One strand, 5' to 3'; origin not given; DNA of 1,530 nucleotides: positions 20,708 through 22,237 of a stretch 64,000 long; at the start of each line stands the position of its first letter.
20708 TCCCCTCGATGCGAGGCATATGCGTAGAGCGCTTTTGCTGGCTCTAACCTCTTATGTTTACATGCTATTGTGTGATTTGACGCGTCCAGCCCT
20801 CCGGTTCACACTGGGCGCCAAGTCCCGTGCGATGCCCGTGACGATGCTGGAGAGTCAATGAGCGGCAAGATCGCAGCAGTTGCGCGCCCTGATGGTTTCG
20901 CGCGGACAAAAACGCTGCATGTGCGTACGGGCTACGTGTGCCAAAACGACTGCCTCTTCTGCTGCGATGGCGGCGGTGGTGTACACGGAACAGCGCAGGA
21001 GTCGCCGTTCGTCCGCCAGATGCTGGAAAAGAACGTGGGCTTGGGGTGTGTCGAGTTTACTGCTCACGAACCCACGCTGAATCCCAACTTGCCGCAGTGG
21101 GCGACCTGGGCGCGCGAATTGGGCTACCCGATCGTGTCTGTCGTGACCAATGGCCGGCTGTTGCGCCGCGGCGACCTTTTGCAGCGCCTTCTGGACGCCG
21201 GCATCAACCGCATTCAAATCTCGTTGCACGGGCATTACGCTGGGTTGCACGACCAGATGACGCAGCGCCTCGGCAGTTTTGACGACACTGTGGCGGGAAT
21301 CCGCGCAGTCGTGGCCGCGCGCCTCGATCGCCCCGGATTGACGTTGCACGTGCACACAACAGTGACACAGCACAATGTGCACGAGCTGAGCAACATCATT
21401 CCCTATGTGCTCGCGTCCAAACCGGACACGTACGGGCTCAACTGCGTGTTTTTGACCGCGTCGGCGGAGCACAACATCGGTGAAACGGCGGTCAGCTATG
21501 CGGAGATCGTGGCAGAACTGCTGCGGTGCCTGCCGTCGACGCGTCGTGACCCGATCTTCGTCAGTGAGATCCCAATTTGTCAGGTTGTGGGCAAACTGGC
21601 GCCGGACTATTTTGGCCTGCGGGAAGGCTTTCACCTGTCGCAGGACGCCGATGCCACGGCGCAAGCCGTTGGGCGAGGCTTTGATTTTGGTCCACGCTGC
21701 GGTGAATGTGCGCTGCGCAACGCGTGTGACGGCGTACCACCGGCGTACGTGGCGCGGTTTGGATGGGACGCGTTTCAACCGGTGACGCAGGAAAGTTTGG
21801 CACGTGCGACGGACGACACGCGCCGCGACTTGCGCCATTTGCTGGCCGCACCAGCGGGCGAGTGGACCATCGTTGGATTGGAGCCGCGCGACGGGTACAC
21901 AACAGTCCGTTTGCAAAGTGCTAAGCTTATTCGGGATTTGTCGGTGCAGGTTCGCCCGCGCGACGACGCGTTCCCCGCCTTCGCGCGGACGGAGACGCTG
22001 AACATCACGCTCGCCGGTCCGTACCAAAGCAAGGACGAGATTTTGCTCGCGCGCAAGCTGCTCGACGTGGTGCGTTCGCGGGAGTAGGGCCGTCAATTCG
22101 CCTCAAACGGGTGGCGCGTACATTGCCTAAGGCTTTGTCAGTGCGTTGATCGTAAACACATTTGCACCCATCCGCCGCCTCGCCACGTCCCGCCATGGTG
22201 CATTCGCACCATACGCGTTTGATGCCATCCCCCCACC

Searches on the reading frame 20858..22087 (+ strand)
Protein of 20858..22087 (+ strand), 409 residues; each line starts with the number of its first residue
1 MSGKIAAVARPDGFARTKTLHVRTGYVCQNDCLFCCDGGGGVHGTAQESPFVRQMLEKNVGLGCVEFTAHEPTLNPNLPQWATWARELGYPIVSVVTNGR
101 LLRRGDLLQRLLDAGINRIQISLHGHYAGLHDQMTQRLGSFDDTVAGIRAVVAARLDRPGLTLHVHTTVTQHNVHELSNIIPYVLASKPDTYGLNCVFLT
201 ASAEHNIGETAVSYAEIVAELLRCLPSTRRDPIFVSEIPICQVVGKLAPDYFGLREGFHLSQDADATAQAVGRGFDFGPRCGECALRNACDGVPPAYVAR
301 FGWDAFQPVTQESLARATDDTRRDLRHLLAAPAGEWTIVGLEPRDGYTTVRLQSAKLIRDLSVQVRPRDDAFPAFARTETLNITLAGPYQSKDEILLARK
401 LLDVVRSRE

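Call 5: search_protein_families(library=pfam, proteins=[window:20858-22087:+], max_evalue=1)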
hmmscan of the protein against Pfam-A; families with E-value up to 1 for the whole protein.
window:20858-22087:+ (409 aa): 2 families
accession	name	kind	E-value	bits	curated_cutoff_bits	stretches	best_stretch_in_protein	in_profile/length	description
PF04055.27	Radical_SAM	-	5.9e-13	49.8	29.5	1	24-177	3-159/166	Radical SAM superfamily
PF23862.1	CdsD_C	-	0.21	12.1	27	1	93-109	16-32/56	CdsD C-terminal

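Call 6: search_protein_families(library=ncbifam, proteins=[window:20858-22087:+], max_evalue=1)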
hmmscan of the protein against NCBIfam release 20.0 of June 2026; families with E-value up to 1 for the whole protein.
window:20858-22087:+ (409 aa): 34 families (the best 25 are shown)
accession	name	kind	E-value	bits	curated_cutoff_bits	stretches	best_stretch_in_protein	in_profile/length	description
NF038332.1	rSAM_rare_HxsC4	exception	5.8e-51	173.6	500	2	16-244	12-245/335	radical SAM protein HxsC4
TIGR04545.1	rSAM_ahbD_hemeb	equivalog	1.8e-15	57.3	500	1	59-184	44-162/339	heme b synthase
TIGR03977.1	rSAM_pair_HxsC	equivalog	3e-14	52.6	267.9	1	28-243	35-253/292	His-Xaa-Ser system radical SAM maturase HxsC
TIGR02668.1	moaA_archaeal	equivalog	7.7e-14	51.4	325.25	1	18-184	10-173/303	GTP 3',8-cyclase MoaA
TIGR04055.1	rSAM_NirJ2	equivalog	1.4e-12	47.8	500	1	52-212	34-188/326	putative heme d1 biosynthesis radical SAM protein NirJ2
TIGR04053.2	TIGR04053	equivalog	1.4e-11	44.3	395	1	49-186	44-175/366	TIGR04053 family radical SAM/SPASM domain-containing protein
NF001199.0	PRK00164.2-1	equivalog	4.6e-11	42.4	231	1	18-178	12-172/308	GTP 3',8-cyclase MoaA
TIGR04466.1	rSAM_BlsE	equivalog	9.6e-11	41.7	400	1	16-181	1-159/327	cytosylglucuronate decarboxylase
TIGR04133.1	rSAM_w_lipo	hypoth_equivalog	1.6e-10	40.5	425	1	65-206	77-211/350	TIGR04133 family radical SAM/SPASM protein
TIGR04051.1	rSAM_NirJ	equivalog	1.6e-10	40.5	515.45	1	65-195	52-174/354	heme d1 biosynthesis radical SAM protein NirJ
TIGR04251.1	SCM_rSAM_ScmF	equivalog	1.7e-10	40.8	400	1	57-209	47-196/353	SynChlorMet cassette radical SAM/SPASM protein ScmF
TIGR04303.1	GeoRSP_rSAM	equivalog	2.3e-10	40.6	400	1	27-222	10-205/325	GeoRSP system radical SAM/SPASM protein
TIGR04347.1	pseudo_SAM_Halo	equivalog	1.1e-09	38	525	1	28-183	48-198/390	TIGR04347 family pseudo-SAM/SPASM protein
TIGR02666.1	moaA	equivalog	6.5e-09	35.2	284.05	1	57-178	53-177/336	GTP 3',8-cyclase MoaA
TIGR04340.1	rSAM_ACGX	hypoth_equivalog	8.1e-09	35.1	400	1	105-197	97-182/341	radical SAM/SPASM domain protein, ACGX system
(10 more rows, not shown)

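Call 10: find_homologous_proteins(query=window:20858-22087:+)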
Query window:20858-22087:+ (409 aa): 40 proteins with E <= 0.001 among 8000 candidates.
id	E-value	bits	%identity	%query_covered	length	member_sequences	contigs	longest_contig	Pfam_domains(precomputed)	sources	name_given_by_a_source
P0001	3.1e-278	940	100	100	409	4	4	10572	PF04055.28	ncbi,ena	-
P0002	1.7e-184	632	68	100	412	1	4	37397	PF04055.28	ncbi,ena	-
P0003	4.4e-179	614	66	97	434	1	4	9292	PF04055.28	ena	-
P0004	9.6e-174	596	65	97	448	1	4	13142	PF04055.28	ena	-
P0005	5.1e-84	301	41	97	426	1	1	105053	PF04055.28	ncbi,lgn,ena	-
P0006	1.4e-70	257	40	88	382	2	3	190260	PF04055.28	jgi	jgi:hypothetical protein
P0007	2.2e-70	256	38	95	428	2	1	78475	PF04055.28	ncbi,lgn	ncbi:MAG: radical SAM protein [bacterium]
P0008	5.8e-44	169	36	71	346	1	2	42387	PF04055.28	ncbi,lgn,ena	-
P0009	1.8e-39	154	32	73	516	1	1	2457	PF04055.28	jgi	jgi:MoaA/NifB/PqqE/SkfB family radical SAM enzyme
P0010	4.0e-35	140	35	72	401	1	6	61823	PF04055.28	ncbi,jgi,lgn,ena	-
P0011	2.6e-34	137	31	71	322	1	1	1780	PF04055.28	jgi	-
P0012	1.6e-26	111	28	72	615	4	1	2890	PF04055.28,PF13353.12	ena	-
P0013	3.3e-26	110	29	68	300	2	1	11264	PF04055.28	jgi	jgi:molybdenum cofactor biosynthesis enzyme MoaA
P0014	9.7e-26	109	31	69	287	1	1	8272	PF04055.28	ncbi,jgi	ncbi:MAG: radical SAM protein [Myxococcota bacterium]|jgi:cyclic pyranopterin phosphate synthase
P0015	1.3e-23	102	27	74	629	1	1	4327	PF04055.28,PF13353.12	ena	-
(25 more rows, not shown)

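Call 12: find_encoding_contigs(protein=P0002, flank=6000, max_places=3)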
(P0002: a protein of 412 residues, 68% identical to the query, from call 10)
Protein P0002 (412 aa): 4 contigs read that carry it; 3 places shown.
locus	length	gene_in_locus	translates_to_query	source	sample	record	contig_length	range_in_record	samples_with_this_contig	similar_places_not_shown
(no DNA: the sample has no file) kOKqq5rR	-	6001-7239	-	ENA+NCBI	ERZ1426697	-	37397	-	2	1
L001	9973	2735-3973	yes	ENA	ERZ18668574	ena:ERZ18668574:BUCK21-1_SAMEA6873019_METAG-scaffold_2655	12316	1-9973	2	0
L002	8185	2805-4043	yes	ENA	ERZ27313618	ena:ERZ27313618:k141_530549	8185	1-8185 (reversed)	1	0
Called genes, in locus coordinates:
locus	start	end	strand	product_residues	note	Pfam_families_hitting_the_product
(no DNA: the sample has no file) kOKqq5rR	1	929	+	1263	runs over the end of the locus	-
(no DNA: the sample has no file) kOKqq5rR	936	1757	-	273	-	PF00106:adh_short, PF13561:adh_short_C2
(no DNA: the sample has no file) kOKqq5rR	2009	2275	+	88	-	-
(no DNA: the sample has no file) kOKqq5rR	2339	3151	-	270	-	-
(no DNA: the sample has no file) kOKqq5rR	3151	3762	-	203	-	-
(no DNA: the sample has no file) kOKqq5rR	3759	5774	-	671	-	PF10092:DUF2330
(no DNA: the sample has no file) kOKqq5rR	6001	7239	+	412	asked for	PF04055:Radical_SAM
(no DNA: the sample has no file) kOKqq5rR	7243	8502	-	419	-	PF07394:DUF1501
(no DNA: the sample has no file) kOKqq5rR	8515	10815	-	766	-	PF07583:PSCyt2 (weak), PF07627:PSCyt3 (weak)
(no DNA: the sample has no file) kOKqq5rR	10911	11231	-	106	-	-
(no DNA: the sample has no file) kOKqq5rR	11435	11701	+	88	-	-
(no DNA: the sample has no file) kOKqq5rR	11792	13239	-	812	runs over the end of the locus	PF01326:PPDK_N, PF00391:PEP-utilizers, PF02896:PEP-utilizers_C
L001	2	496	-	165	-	?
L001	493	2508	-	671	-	PF10092:DUF2330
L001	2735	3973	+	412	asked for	PF04055:Radical_SAM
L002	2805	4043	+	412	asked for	PF04055:Radical_SAM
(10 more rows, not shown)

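Call 13: find_encoding_contigs(protein=P0003, flank=6000, max_places=3)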
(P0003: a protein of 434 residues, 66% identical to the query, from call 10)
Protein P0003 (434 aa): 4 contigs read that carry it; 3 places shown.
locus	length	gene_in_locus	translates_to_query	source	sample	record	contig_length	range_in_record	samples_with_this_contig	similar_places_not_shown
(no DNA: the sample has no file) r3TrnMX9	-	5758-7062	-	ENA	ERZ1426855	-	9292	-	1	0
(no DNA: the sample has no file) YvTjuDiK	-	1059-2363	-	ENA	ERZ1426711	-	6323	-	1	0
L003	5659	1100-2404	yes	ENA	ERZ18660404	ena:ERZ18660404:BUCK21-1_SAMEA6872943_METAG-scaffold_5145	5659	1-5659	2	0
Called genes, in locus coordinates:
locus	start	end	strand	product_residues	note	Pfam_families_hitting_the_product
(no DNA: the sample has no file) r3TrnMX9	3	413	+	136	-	?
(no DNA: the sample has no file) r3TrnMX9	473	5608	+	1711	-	PF00069:Pkinase, PF07714:PK_Tyr_Ser-Thr, PF17667:Pkinase_fungal (weak), PF13191:AAA_16, PF01590:GAF, PF13185:GAF_2, PF13492:GAF_3 (faint), PF00211:Guanylate_cyc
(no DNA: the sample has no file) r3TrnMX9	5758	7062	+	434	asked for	PF04055:Radical_SAM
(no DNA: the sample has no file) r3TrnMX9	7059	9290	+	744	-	?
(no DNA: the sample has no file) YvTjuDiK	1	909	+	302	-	?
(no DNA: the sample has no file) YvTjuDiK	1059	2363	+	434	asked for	PF04055:Radical_SAM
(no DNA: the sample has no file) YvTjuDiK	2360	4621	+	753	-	-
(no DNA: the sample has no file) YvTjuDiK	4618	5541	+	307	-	-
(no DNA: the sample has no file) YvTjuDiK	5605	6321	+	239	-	?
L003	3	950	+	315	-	?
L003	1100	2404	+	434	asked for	PF04055:Radical_SAM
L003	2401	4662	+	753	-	-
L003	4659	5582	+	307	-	-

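Call 14: find_encoding_contigs(protein=P0004, flank=6000, max_places=3)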
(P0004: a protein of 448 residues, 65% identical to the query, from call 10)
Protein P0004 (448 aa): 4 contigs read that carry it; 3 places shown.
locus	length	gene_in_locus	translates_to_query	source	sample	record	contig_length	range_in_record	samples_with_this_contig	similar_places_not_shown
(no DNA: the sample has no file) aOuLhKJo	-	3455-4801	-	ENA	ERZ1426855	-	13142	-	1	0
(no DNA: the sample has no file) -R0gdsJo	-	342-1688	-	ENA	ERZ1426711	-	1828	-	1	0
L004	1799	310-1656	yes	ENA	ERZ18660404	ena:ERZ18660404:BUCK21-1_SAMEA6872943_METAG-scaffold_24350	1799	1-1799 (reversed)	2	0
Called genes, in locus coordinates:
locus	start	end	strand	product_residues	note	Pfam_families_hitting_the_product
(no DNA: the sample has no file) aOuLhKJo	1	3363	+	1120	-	?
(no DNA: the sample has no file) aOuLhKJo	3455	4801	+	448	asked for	PF04055:Radical_SAM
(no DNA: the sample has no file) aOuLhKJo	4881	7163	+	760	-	-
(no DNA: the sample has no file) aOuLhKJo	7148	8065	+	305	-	-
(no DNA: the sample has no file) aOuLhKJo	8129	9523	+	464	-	PF17785:PUA_3, PF10672:Methyltrans_SAM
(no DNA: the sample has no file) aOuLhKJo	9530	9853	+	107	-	-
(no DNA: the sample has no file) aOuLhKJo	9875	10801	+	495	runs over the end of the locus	PF00370:FGGY_N, PF02782:FGGY_C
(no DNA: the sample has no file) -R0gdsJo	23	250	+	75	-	-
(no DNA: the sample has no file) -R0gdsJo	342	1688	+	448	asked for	PF04055:Radical_SAM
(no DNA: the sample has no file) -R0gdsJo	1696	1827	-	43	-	?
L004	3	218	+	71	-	?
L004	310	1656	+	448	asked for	PF04055:Radical_SAM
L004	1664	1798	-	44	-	?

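Call 24: find_encoding_contigs(protein=P0005, flank=8000, max_places=2)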
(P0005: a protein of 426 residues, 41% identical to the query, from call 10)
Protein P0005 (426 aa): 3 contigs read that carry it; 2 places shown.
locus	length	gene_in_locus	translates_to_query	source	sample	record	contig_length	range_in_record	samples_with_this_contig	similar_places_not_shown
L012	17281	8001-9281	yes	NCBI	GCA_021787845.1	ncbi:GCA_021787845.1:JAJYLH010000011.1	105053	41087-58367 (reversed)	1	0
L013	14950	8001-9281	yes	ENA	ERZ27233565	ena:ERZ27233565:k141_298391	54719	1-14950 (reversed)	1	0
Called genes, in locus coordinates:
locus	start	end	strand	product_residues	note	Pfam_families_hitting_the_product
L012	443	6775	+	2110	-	PF16640:Big_3_5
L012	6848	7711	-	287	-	PF04072:LCM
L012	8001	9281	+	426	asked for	PF04055:Radical_SAM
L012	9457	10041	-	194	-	PF08843:AbiEii (faint)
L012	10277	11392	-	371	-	PF12679:ABC2_membrane_2, PF12698:ABC2_membrane_3, PF01061:ABC2_membrane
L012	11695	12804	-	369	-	PF12679:ABC2_membrane_2, PF12698:ABC2_membrane_3, PF01061:ABC2_membrane, PF12730:ABC2_membrane_4 (weak)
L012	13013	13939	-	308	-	PF00005:ABC_tran, PF13304:AAA_21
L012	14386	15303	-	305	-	PF00005:ABC_tran, PF13304:AAA_21 (weak)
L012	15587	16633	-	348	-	PF25919:BSH_CusB (weak), PF25954:Beta-barrel_RND_2 (weak), PF25990:Beta-barrel_YknX (weak)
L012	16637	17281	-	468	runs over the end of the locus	PF02321:OEP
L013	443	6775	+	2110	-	PF16640:Big_3_5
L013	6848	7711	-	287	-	PF04072:LCM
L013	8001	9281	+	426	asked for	PF04055:Radical_SAM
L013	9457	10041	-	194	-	PF08843:AbiEii (faint)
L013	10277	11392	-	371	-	PF12679:ABC2_membrane_2, PF12698:ABC2_membrane_3, PF01061:ABC2_membrane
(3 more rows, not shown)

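Call 25: find_encoding_contigs(protein=P0006, flank=8000, max_places=2)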
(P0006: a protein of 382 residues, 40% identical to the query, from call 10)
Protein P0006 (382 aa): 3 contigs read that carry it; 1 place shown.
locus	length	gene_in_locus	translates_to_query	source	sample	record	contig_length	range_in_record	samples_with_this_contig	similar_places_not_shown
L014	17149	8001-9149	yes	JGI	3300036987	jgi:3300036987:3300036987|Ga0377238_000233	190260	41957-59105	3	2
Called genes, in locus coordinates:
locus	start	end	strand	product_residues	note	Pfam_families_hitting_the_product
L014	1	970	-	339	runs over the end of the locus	-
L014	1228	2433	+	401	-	PF04055:Radical_SAM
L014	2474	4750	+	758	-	PF04055:Radical_SAM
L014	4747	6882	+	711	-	PF02310:B12-binding, PF04055:Radical_SAM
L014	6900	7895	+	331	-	PF04055:Radical_SAM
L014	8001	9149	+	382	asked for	PF04055:Radical_SAM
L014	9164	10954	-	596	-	-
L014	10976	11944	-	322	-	PF04055:Radical_SAM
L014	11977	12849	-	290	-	PF01040:UbiA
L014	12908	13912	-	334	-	PF04055:Radical_SAM (weak)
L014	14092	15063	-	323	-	PF04055:Radical_SAM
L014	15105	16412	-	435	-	PF00148:Oxidored_nitro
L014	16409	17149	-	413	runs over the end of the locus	PF00148:Oxidored_nitro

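Call 26: find_encoding_contigs(protein=P0007, flank=8000, max_places=2)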
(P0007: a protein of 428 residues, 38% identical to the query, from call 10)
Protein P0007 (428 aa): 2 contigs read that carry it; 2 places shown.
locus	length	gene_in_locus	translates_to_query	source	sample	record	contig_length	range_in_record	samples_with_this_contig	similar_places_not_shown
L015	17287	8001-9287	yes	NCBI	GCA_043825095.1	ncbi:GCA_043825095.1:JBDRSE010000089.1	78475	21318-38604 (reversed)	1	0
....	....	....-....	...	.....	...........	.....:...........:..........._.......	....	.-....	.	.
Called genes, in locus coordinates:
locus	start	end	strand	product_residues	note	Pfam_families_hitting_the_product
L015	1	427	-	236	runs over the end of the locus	PF00535:Glycos_transf_2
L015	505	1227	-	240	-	PF13641:Glyco_tranf_2_3 (weak), PF00535:Glycos_transf_2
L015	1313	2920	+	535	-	PF02310:B12-binding, PF04055:Radical_SAM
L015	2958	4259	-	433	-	PF13948:DUF4215 (weak), PF24517:CBM96, PF06848:Disaggr_repeat (faint)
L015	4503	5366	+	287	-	-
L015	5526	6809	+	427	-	PF04055:Radical_SAM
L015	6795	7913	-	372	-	PF00534:Glycos_transf_1, PF13692:Glyco_trans_1_4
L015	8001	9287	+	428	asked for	PF04055:Radical_SAM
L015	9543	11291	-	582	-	PF04055:Radical_SAM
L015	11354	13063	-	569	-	PF04055:Radical_SAM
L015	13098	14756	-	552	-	PF04055:Radical_SAM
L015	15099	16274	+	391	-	-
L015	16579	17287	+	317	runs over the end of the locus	PF03958:Secretin_N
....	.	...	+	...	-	?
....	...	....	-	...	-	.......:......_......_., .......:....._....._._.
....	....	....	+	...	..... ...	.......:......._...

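Call 51: predict_structure(alignment_id=A5)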
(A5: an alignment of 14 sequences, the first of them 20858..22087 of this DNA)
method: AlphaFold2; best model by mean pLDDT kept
length: 409 residues; sequences in the alignment: 14
mean_pLDDT: 85.7   pTM: 0.72
mean pLDDT of the five models: 85.7, 84.3, 83.9, 83.4, 79.7
residues with pLDDT >= 90: 232; 70-90: 121; 50-70: 38; < 50: 18
segments of 3 or more residues with pLDDT < 50: 1-15
pLDDT, mean of each block of 10 residues (from residue 1): 29 53 85 80 71 92 88 94 97 94 94 98 98 96 98 95 96 98 96 90 92 96 87 88 85 60 57 80 84 91 92 70 76 88 85 93 91 88 85 93 91
secondary structure, 60 per line:
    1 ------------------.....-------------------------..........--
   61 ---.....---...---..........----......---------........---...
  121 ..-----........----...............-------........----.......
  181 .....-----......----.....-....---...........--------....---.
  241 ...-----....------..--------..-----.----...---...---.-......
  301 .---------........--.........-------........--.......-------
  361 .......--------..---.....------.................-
elements in order: E19-23 H49-58 E64-68 H78-87 E92-97 H107-114 E118-122 H128-135 H140-154 E162-169 H174-185 E191-196 H201-205 H207-210 H214-224 E233-236 H240-243 H295-301 H311-318 H321-329 E337-344 E347-353 E361-367 E381-385 H392-408

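Call 56: fold_search(model_id=the predicted structure, library=pdb)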
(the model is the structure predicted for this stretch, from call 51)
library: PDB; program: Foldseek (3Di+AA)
matches with E <= 10: 1548; with E <= 0.001: 114
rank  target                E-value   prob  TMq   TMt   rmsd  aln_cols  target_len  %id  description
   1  7vob                  3.4e-11  1.00  0.44  0.54  10.4       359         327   21  The crystal structure of a Radical SAM Enzyme BlsE involved in the Biosynthesis of Blasticidin S (released 2022-05-04)
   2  7tol                  4.1e-11  1.00  0.45  0.38   2.6       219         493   17  X-ray crystal structure of glycerol dibiphytanyl glycerol tetraether - macrocyclic archaeol synthase (GDGT-MAS) from Met (released 2022-08-31)
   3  7tom                  3.6e-10  1.00  0.44  0.37   2.9       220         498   17  X-ray crystal structure of glycerol dibiphytanyl glycerol tetraether - macrocyclic archaeol synthase (GDGT-MAS) from Met (released 2022-08-31)
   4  6efn                  9.7e-10  1.00  0.45  0.48   3.2       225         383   20  Structure of a RiPP maturase, SkfB (released 2018-10-24)
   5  8hzv_C                3.4e-09  1.00  0.41  0.35   3.5       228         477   18  The crystal structure of a Radical SAM Enzyme DesII (released 2024-07-10)
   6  6q2q_A                3.6e-09  1.00  0.44  0.61   3.1       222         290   18  Crystal structure of mouse viperin bound to uridine triphosphate and S-adenosylhomocysteine (released 2020-01-22)
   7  8hzv_D                3.6e-09  1.00  0.39  0.35   6.2       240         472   17  The crystal structure of a Radical SAM Enzyme DesII (released 2024-07-10)
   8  8hzv_B                3.9e-09  1.00  0.40  0.35   9.6       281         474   16  The crystal structure of a Radical SAM Enzyme DesII (released 2024-07-10)
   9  6q2p_B                4.1e-09  1.00  0.44  0.59   3.3       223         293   17  Crystal structure of mouse viperin bound to cytidine triphosphate and S-adenosylhomocysteine (released 2020-01-22)
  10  8hzy_A                4.1e-09  1.00  0.39  0.35   4.5       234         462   18  The crystal structure of a Radical SAM Enzyme DesII (released 2024-07-10)
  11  5vsl_A                5.1e-09  1.00  0.43  0.65   3.1       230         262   17  Crystal structure of viperin with bound [4Fe-4S] cluster and S-adenosylhomocysteine (SAH) (released 2017-06-14)
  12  9dfw_C                5.5e-09  1.00  0.41  0.58   3.5       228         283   17  X-ray crystal structure of an engineered Viperin-like enzyme from T. virens with bound CTP and SAM (released 2025-02-12)
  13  9dgw_A                6.9e-09  1.00  0.42  0.60   3.6       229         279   18  X-ray crystal structure of the Viperin-like enzyme from T. virens with bound CTP and SAM (released 2025-02-12)
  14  5vsl_B                7.7e-09  1.00  0.43  0.66   2.9       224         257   17  Crystal structure of viperin with bound [4Fe-4S] cluster and S-adenosylhomocysteine (SAH) (released 2017-06-14)
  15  5vsm_A                7.7e-09  1.00  0.42  0.65   3.2       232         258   18  Crystal structure of viperin with bound [4Fe-4S] cluster, 5'-deoxyadenosine, and L-methionine (released 2017-06-14)
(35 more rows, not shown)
